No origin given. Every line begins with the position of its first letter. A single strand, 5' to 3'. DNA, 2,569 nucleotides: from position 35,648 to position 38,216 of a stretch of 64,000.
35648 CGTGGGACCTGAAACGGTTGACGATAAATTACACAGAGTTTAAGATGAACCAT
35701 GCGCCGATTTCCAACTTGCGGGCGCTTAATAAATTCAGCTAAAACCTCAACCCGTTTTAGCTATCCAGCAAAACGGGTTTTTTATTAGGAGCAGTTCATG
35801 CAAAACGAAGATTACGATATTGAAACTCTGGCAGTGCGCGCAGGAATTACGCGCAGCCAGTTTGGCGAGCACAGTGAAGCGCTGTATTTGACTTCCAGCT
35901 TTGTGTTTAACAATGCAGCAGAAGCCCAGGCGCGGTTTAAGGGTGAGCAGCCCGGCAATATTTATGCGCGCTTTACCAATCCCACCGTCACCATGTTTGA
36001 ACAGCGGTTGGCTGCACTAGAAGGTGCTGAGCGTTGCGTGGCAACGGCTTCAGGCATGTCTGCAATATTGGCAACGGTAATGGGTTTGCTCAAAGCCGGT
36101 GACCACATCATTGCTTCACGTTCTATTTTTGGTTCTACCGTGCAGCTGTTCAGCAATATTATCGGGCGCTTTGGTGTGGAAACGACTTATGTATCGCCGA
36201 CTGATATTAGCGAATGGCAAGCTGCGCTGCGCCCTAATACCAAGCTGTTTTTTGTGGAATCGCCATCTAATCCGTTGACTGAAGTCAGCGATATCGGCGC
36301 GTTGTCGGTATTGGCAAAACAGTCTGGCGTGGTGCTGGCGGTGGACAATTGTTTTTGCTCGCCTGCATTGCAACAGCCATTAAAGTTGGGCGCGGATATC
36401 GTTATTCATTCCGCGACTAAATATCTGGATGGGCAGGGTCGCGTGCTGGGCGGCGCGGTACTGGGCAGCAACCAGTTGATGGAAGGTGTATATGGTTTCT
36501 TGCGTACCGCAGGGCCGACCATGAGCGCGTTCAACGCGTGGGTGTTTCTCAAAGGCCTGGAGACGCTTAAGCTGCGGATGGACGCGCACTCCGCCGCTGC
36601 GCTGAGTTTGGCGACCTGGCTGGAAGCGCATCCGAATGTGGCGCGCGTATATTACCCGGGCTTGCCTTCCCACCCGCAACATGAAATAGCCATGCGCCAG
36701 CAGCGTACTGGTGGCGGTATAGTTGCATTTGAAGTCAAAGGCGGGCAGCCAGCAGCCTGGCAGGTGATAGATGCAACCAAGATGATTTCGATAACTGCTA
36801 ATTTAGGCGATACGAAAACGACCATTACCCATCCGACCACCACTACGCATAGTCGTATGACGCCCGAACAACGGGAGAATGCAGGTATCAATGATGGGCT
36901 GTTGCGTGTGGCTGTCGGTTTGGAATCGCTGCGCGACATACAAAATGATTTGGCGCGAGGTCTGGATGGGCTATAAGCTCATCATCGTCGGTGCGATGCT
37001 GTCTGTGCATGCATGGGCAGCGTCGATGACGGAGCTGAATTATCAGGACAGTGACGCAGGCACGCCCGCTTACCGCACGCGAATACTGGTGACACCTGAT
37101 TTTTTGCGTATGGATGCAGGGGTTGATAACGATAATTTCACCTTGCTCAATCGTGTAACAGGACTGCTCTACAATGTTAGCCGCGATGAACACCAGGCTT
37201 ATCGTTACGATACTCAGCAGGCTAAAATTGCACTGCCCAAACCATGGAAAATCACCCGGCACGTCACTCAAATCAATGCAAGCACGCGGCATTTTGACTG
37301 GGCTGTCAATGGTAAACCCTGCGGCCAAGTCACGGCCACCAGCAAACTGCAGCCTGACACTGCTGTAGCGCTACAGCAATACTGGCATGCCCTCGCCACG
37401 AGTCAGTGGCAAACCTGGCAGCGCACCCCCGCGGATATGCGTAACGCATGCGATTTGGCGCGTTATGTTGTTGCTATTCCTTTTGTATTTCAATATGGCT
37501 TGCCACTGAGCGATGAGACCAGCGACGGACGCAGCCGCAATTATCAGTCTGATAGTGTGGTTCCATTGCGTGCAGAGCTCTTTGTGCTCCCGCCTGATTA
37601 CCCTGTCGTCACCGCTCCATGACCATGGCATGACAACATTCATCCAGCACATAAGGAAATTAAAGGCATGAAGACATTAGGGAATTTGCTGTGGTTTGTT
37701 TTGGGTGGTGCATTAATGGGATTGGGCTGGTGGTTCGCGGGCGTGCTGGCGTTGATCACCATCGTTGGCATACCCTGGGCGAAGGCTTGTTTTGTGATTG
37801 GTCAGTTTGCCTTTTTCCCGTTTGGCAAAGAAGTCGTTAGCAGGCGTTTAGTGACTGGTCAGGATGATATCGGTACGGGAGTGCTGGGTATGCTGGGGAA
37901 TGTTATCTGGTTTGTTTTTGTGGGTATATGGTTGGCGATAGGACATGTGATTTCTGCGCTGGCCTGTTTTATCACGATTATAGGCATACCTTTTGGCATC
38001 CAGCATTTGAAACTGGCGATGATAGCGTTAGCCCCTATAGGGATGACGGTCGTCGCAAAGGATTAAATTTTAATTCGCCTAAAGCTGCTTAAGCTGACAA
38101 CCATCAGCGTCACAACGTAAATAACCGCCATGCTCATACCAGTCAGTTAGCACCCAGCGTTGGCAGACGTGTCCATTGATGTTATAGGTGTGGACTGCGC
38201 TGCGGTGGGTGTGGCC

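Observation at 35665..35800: Complete transcriptional SAM-II switch: promoter, aptamer, 9-bp antiterminator and terminator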

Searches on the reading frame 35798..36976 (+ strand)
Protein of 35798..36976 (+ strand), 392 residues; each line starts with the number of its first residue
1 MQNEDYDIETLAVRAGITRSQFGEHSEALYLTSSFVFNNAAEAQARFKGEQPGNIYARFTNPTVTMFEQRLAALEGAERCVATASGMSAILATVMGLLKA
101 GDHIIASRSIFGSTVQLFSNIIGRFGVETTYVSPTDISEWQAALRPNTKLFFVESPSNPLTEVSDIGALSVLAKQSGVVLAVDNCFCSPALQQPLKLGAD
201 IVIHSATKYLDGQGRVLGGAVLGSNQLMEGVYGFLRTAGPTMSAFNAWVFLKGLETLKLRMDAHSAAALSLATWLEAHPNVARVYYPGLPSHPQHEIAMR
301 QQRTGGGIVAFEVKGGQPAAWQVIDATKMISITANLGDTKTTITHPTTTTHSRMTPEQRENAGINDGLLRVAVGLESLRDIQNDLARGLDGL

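Call 7: search_protein_families(library=ncbifam, proteins=[window:35798-36976:+])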
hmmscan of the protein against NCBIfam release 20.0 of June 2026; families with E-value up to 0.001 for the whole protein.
window:35798-36976:+ (392 aa): 53 families (the best 25 are shown)
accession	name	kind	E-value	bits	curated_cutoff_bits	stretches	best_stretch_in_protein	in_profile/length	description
NF006003.0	PRK08133.1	equivalog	4.6e-217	720.3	522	1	2-390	6-395/396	O-succinylhomoserine sulfhydrylase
TIGR01325.1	O_suc_HS_sulf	equivalog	7.5e-183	607.4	510.05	1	9-389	1-380/380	O-succinylhomoserine sulfhydrylase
NF005696.0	PRK07504.1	equivalog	8.7e-144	479.1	675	1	3-390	6-394/397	O-succinylhomoserine sulfhydrylase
NF005870.0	PRK07810.1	equivalog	6.6e-143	476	618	1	3-389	14-405/406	O-succinylhomoserine sulfhydrylase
TIGR01328.1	met_gam_lyase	equivalog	3.6e-124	414.6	549.7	1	8-392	4-391/391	methionine gamma-lyase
TIGR01326.1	OAH_OAS_sulfhy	subfamily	1.1e-119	399.9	495.1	2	8-226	2-221/418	O-acetylhomoserine aminocarboxypropyltransferase/cysteine synthase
NF005695.0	PRK07503.1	equivalog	6.2e-117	390.7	666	1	21-390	24-395/403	methionine gamma-lyase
NF004876.0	PRK06234.1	subfamily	1.2e-116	390.1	666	1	9-391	10-397/400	methionine gamma-lyase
NF006004.0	PRK08134.1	equivalog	6.5e-110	367.8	636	2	4-223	5-225/433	O-acetylhomoserine aminocarboxypropyltransferase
NF005872.0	PRK07812.1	equivalog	4.8e-109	364.7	703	2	3-224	12-235/439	bifunctional o-acetylhomoserine/o-acetylserine sulfhydrylase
NF005263.0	PRK06767.1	equivalog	4.8e-108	361.6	617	1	5-390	3-384/392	methionine gamma-lyase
NF006096.0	PRK08248.1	equivalog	1.1e-105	353.8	726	2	2-225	3-227/431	homocysteine synthase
NF005871.0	PRK07811.1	equivalog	3.2e-100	335.4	513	1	4-390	9-387/389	cystathionine gamma-synthase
NF006097.0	PRK08249.1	equivalog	1.3e-99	333.3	600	1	2-390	5-394/402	cystathionine gamma-synthase family protein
NF004125.0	PRK05613.1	equivalog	3.6e-99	332.2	765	2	4-223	10-231/437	O-acetylhomoserine/O-acetylserine sulfhydrylase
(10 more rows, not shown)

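Call 45: find_related_loci(query=window:35798-36976:+, collection=genome_contigs, flank=600)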
Query window:35798-36976:+ (392 aa) in genome_contigs; peptide patterns used: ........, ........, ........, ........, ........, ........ (x = any residue, [..] = any of these).
517 stretches matched a pattern; 389 encode a relative of the query (tblastn E <= 1e-3); the best 80 are kept; 80 distinct loci.
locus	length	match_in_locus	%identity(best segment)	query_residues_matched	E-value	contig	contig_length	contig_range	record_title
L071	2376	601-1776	99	1-392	0e+0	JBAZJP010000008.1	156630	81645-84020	MAG: Sulfuriferula sp. isolate SO_2017_LW4_122 scaffold_330_c1_LW137-91_2017, whole genome shotgun sequence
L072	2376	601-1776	89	1-392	0e+0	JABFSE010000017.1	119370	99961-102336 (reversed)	MAG: Sulfuriferula sp. isolate WB-IL-01 seq_31, whole genome shotgun sequence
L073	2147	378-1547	85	3-392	0e+0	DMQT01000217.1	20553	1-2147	MAG TPA_asm: Betaproteobacteria bacterium isolate UBA11351 contig_871, whole genome shotgun sequence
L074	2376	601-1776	88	1-392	0e+0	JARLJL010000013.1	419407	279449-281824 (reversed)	MAG: Sulfuriferula sp. isolate MAG_CA113 MetaCoAG_Bin_113_Anoxic_k141_1372082, whole genome shotgun sequence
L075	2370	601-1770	84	3-392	0e+0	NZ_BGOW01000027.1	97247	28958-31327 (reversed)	Sulfuriferula multivorans strain TTN NODE_27, whole genome shotgun sequence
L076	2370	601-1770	84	3-392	0e+0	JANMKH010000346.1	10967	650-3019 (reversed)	MAG: Sulfuriferula sp. isolate OTE_64_metabat_214 OTE_64_k141_2818766, whole genome shotgun sequence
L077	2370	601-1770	83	3-392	0e+0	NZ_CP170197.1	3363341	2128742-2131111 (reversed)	Sulfuriferula sp. GW1 chromosome, complete genome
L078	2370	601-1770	84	3-392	0e+0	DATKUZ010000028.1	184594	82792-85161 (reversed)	MAG TPA_asm: Sulfuriferula sp. isolate SMAG_U14120 k141_2739967, whole genome shotgun sequence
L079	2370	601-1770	83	3-392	0e+0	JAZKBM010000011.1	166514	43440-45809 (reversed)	MAG: Pseudomonadota bacterium isolate ADI_H3L2_1_122_18_3-bin081 ADIH3L21_B081_0_000000000011, whole genome shotgun sequ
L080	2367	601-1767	79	4-392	0e+0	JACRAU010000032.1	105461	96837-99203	MAG: Betaproteobacteria bacterium isolate NC_groundwater_1602_Pr3_B-0.1um_64_42 SR-2_scaffold_141_4179108, whole genome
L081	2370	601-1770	78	3-392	0e+0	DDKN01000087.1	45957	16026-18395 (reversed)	MAG TPA_asm: Thiobacillus sp. UBA2597 UBA2597_contig_502, whole genome shotgun sequence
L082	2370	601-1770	76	1-390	0e+0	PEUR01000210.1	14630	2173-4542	MAG: Gallionellales bacterium CG03_land_8_20_14_0_80_55_15 CG03_land_8_20_14_0.80_scaffold_5327_c, whole genome shotgun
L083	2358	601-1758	76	4-389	0e+0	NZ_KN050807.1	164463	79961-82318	Ferriphaselus sp. R-1 DM08DRAFT_scaffold00005.5, whole genome shotgun sequence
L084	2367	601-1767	79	4-392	0e+0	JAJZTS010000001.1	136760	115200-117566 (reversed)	MAG: Proteobacteria bacterium isolate SKS3.bin86 NODE_155_length_136760_cov_18.438825, whole genome shotgun sequence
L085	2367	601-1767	78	1-389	0e+0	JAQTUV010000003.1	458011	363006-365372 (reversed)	MAG: Sideroxydans sp. isolate STB_72 NODE_36_length_458011_cov_17.891486_Sandtown_B, whole genome shotgun sequence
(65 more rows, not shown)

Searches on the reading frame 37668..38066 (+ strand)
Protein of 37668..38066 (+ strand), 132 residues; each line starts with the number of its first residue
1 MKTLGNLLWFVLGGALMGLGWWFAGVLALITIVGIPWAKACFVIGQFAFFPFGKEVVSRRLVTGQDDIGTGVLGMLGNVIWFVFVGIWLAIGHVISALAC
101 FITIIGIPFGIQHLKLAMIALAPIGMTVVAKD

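Call 7: search_protein_families(library=ncbifam, proteins=[window:37668-38066:+])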
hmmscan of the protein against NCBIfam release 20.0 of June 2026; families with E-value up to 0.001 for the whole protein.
window:37668-38066:+ (132 aa): 4 families
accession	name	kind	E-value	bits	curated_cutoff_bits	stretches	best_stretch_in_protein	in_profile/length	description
NF008742.0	PRK11770.1-4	equivalog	8e-67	223.7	155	1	1-131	4-134/147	YccF domain-containing protein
NF008741.0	PRK11770.1-3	equivalog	3e-55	186.2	140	1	3-131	4-132/133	YccF domain-containing protein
NF008740.0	PRK11770.1-2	equivalog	7.4e-38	129.5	123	1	1-131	1-123/124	YccF domain-containing protein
NF008739.0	PRK11770.1-1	equivalog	3.8e-29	101.7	213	1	1-131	1-132/148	YccF domain-containing protein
